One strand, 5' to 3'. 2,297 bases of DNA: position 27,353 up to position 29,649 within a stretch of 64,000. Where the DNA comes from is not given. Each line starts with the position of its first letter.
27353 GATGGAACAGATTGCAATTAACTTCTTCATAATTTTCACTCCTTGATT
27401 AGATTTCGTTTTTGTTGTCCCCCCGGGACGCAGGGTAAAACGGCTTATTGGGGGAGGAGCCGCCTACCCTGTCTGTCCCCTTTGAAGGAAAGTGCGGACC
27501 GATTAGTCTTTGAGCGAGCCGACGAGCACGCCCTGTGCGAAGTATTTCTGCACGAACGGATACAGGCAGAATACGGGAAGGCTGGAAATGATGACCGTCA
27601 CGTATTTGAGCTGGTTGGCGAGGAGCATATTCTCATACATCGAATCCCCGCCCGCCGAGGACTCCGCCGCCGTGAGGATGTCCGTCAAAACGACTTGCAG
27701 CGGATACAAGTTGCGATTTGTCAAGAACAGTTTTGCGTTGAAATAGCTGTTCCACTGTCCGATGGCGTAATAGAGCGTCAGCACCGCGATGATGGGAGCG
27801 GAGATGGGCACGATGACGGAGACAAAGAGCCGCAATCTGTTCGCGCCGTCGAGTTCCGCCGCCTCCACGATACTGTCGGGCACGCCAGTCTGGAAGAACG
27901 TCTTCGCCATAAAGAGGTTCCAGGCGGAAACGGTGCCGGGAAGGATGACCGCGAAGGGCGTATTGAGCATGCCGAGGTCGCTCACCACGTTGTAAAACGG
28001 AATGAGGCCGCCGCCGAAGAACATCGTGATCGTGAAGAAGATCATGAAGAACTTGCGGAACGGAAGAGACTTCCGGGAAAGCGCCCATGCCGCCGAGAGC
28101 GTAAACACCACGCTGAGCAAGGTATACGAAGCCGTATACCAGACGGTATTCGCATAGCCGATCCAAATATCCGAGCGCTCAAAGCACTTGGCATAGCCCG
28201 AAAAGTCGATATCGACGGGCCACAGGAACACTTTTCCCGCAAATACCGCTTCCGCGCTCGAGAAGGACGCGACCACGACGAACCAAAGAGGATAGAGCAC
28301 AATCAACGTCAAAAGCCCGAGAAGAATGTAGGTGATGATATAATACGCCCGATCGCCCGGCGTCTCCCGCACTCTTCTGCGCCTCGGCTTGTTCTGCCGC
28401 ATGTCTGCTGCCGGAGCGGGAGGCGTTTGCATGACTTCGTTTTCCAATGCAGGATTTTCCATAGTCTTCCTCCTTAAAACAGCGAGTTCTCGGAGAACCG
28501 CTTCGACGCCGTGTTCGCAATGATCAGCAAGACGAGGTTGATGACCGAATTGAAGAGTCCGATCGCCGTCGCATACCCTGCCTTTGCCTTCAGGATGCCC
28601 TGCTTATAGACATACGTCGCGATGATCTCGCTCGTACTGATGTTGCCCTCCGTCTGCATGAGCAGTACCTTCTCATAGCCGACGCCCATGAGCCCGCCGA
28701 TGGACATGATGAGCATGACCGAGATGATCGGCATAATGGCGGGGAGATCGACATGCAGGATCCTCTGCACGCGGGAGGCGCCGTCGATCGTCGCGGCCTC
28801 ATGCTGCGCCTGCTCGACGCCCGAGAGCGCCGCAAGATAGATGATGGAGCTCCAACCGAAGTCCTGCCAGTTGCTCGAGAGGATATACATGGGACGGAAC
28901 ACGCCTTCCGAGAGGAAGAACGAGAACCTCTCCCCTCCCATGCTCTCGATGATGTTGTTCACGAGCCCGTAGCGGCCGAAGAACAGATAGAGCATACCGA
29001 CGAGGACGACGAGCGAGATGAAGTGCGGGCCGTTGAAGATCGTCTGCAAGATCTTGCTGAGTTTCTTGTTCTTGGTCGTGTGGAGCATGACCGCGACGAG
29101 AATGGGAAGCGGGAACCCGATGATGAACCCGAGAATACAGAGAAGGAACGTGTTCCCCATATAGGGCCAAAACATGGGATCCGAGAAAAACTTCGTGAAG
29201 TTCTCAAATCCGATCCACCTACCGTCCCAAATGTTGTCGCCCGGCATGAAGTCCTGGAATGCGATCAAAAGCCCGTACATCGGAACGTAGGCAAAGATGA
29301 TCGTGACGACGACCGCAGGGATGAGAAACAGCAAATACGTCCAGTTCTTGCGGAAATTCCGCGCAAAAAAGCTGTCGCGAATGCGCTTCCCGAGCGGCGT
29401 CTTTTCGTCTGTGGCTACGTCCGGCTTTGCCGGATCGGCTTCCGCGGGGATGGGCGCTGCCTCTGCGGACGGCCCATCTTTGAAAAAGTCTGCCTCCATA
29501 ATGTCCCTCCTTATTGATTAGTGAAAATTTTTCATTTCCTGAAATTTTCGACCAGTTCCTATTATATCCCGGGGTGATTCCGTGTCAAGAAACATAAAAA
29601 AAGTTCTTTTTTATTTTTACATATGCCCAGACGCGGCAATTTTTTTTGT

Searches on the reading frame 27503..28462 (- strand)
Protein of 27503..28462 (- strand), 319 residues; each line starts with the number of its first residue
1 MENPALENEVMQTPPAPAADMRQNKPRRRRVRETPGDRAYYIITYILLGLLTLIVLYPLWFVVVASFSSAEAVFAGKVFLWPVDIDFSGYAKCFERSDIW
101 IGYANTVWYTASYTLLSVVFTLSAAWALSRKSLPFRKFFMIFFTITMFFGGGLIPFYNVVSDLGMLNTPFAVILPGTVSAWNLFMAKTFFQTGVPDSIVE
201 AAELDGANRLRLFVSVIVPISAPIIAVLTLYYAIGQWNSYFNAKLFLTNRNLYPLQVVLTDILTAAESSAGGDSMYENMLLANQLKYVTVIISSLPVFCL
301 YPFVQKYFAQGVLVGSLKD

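Call 36: search_protein_families(library=pfam, proteins=[window:27503-28462:-], max_evalue=0.001)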
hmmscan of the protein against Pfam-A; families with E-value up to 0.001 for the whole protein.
window:27503-28462:- (319 aa): 1 family
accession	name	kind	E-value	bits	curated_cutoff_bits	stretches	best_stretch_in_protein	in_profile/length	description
PF00528.27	BPD_transp_1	-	1.2e-07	32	26.4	1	100-311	7-181/184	Binding-protein-dependent transport system inner membrane component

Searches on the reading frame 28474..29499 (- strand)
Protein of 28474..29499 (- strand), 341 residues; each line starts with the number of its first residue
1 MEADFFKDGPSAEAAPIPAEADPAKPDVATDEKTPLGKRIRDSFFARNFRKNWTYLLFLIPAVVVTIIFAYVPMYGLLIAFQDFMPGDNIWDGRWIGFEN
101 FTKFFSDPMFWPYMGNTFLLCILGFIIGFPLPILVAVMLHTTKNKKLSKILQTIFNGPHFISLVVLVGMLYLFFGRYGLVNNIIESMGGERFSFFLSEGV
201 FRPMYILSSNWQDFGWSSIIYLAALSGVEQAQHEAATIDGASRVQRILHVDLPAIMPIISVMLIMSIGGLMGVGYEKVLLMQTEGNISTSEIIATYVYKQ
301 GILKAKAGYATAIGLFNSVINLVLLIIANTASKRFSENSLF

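Call 8: search_protein_families(library=pfam, proteins=[window:28474-29499:-])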
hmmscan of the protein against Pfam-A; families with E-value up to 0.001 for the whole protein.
window:28474-29499:- (341 aa): 1 family
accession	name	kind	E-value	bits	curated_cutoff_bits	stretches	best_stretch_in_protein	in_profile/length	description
PF00528.27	BPD_transp_1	-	6.3e-13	49.3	26.4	1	128-335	1-182/184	Binding-protein-dependent transport system inner membrane component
